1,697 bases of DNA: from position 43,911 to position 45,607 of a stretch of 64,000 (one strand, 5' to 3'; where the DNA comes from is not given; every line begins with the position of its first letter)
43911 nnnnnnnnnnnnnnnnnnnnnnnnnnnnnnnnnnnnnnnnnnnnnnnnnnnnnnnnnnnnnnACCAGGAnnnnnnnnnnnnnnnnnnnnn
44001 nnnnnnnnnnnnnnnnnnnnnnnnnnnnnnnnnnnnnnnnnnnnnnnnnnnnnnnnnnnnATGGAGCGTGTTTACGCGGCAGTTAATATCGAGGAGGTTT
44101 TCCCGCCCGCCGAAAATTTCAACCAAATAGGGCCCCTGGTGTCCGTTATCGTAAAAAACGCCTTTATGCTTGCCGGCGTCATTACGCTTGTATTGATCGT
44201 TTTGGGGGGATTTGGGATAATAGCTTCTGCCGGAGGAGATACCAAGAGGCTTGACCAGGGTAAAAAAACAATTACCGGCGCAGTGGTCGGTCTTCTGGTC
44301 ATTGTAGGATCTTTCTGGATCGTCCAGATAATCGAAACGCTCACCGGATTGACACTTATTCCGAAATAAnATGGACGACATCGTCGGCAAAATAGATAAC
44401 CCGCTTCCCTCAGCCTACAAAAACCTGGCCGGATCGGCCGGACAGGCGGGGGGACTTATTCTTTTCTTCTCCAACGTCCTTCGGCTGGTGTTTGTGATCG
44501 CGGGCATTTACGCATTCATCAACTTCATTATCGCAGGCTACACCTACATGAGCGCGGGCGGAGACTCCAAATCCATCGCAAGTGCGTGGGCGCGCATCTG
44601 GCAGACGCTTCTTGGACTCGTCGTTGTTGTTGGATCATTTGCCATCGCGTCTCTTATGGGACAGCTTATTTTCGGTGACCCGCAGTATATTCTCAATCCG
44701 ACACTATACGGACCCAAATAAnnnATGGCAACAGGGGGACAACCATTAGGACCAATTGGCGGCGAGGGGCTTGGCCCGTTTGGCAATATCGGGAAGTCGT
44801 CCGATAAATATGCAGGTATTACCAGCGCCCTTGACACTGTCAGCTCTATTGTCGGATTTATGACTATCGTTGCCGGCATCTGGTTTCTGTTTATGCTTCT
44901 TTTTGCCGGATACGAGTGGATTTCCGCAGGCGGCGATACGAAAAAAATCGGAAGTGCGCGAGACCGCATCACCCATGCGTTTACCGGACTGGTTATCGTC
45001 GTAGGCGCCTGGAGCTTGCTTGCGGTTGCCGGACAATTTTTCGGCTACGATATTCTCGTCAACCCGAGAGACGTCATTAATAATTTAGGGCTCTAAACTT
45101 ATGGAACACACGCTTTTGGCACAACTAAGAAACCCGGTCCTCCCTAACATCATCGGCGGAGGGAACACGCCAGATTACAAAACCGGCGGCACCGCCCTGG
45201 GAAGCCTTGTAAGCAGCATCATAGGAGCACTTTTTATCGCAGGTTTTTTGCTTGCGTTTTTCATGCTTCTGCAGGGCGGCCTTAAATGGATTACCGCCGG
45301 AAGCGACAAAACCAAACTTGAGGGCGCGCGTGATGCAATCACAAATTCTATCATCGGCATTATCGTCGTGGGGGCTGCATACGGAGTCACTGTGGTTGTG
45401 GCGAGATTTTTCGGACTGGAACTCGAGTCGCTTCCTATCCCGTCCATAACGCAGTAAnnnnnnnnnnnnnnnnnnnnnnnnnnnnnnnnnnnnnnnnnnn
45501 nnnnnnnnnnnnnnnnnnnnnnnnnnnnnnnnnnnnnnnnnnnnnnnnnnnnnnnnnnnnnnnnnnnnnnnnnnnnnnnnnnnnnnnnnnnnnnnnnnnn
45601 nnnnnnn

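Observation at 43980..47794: Tandem array of six divergent VirB2/TrbC-like pilin paralogs followed by a VirB6-like gene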

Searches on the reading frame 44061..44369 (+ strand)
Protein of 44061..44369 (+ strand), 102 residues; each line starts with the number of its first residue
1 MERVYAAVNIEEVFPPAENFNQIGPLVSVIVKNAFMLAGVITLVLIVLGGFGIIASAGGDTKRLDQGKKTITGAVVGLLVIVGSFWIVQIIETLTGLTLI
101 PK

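Call 4: search_protein_families(library=pfam, proteins=[window:44061-44369:+], max_evalue=1)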
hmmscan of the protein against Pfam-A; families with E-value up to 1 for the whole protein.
window:44061-44369:+ (102 aa): 5 families
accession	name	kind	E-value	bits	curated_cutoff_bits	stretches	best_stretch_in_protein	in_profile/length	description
PF18895.5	T4SS_pilin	-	4e-05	24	26.6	1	31-87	13-66/71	Type IV secretion system pilin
PF04479.18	RTA1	-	0.084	12.9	24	1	30-89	68-125/208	RTA1 like protein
PF04246.17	RseC_MucC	-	0.19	12.1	24.4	1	28-92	55-115/130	Positive regulator of sigma(E), RseC/MucC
PF16943.10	T4SS_CagC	-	0.25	11.9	27.9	1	35-86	10-62/119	Cag pathogenicity island, type IV secretory system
PF09679.15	TraQ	-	0.33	11.7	25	1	20-55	25-60/94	Type-F conjugative transfer system pilin chaperone (TraQ)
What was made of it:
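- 44061..44369 (+): p1, VirB2-like hairpin protein, 102 aa. PF18895 E = 4e-5, 24 bits, below the 26.6 cut-off (call 4).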

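Call 5: search_protein_families(library=ncbifam, proteins=[window:44061-44369:+], max_evalue=1)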
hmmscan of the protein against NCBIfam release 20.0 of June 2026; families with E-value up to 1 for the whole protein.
window:44061-44369:+ (102 aa): 4 families
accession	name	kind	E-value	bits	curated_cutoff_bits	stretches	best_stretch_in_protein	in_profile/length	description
NF045849.1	ICE_MMCAP2_0565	equivalog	9.1e-05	22.1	40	1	21-92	7-77/80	Mbov_0395 family pilin-like conjugal transfer protein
TIGR02741.1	TraQ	equivalog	0.12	12.6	111.6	1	14-55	19-60/93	type-F conjugative transfer system pilin chaperone TraQ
NF041247.1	UsfY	equivalog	0.13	13.1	100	1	29-88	15-70/95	protein UsfY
NF010287.0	PRK13727.1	equivalog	0.47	10.5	105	1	23-55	29-61/82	type-F conjugative transfer system pilin chaperone TraQ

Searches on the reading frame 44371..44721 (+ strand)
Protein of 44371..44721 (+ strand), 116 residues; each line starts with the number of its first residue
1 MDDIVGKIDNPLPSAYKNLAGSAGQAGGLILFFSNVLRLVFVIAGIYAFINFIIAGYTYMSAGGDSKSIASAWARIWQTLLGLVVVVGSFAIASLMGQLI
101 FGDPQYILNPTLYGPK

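Call 4: search_protein_families(library=pfam, proteins=[window:44371-44721:+], max_evalue=1)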
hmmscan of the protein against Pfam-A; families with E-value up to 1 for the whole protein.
window:44371-44721:+ (116 aa): 4 families
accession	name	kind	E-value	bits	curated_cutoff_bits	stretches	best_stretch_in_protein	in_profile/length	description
PF18895.5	T4SS_pilin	-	0.00028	21.3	26.6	1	34-87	10-62/71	Type IV secretion system pilin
PF04956.18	TrbC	-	0.02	15.6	27.9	1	23-94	33-96/98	TrbC/VIRB2 pilin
PF19843.4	DUF6318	-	0.15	12.7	23.8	1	44-70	30-56/158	Family of unknown function (DUF6318)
PF02308.21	MgtC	-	0.66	10.8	31.4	1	29-100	36-108/121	MgtC family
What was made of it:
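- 44371..44721 (+): p2, hairpin protein, 116 aa, 1 bp after p1. PF18895 E = 2.8e-4, 21.3 bits (call 4).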

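Call 5: search_protein_families(library=ncbifam, proteins=[window:44371-44721:+], max_evalue=1)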
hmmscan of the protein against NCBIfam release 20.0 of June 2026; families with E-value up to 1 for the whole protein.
window:44371-44721:+ (116 aa): 3 families
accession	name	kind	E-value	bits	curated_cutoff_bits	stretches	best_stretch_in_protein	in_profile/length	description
NF045849.1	ICE_MMCAP2_0565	equivalog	0.0014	18.3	40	1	37-95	17-75/80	Mbov_0395 family pilin-like conjugal transfer protein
TIGR04286.1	MSEP-CTERM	equivalog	0.035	12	150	1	32-103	170-238/920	MSEP-CTERM sorting domain-containing protein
TIGR03165.1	F1F0_chp_2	hypoth_equivalog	0.1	13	55.5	1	22-48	29-55/83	F1/F0 ATPase, Methanosarcina type, subunit 2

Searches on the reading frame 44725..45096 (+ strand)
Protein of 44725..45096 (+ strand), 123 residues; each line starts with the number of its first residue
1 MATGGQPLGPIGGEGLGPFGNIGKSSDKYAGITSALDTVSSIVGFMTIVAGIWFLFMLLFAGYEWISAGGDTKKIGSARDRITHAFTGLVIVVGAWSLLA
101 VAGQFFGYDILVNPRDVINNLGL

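Call 4: search_protein_families(library=pfam, proteins=[window:44725-45096:+], max_evalue=1)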
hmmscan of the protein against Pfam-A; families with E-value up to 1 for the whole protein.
window:44725-45096:+ (123 aa): 4 families
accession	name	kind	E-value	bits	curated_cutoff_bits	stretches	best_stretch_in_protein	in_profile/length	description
PF18895.5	T4SS_pilin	-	1.9e-08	34.7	26.6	1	38-99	7-68/71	Type IV secretion system pilin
PF04956.18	TrbC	-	0.24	12.1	27.9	1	33-99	35-95/98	TrbC/VIRB2 pilin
PF20990.2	DUF2207_C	-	0.51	10.4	33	1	27-106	132-189/247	Predicted membrane protein (DUF2207) C-terminal domain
PF09933.14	DUF2165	-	0.88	10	24.9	0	45-108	64-128/157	Predicted small integral membrane protein (DUF2165)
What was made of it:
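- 44725..45096 (+): p3, hairpin protein, 123 aa, Gly-rich N-tail. PF18895 E = 1.9e-8, 34.7 bits, above the cut-off (call 4).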

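Call 5: search_protein_families(library=ncbifam, proteins=[window:44725-45096:+], max_evalue=1)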
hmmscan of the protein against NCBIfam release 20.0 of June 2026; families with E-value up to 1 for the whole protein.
window:44725-45096:+ (123 aa): 2 families
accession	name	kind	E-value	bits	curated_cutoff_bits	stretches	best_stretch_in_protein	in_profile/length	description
NF045849.1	ICE_MMCAP2_0565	equivalog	0.00084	19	40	1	38-101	9-75/80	Mbov_0395 family pilin-like conjugal transfer protein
TIGR00541.1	hisDCase_pyru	equivalog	0.062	12.4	346.65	1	79-114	63-98/307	histidine decarboxylase, pyruvoyl type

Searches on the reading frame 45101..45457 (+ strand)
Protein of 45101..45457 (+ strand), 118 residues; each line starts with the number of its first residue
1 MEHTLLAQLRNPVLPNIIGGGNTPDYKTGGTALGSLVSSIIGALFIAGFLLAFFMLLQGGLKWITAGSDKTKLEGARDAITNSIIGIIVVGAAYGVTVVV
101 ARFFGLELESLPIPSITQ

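Call 4: search_protein_families(library=pfam, proteins=[window:45101-45457:+], max_evalue=1)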
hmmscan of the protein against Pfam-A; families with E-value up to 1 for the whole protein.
window:45101-45457:+ (118 aa): 4 families
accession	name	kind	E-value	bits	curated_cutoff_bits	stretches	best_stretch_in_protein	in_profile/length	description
PF18895.5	T4SS_pilin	-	4.4e-07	30.3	26.6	1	33-99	5-70/71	Type IV secretion system pilin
PF19607.4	DUF6112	-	0.038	14.2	25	1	35-93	14-68/88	Family of unknown function (DUF6112)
PF00902.23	TatC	-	0.062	13.5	25.1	1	40-101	101-163/208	Sec-independent protein translocase protein (TatC)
PF11118.13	DUF2627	-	0.11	13.5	22.4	0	34-51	44-61/76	Protein of unknown function (DUF2627)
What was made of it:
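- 45101..45457 (+): p4, hairpin protein, 118 aa. PF18895 E = 4.4e-7, 30.3 bits (call 4).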

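Call 5: search_protein_families(library=ncbifam, proteins=[window:45101-45457:+], max_evalue=1)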
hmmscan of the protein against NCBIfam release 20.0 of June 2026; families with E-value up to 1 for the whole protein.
window:45101-45457:+ (118 aa): 1 family
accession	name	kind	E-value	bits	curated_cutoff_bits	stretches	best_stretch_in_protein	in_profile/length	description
NF045849.1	ICE_MMCAP2_0565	equivalog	0.012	15.3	40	1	31-101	7-77/80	Mbov_0395 family pilin-like conjugal transfer protein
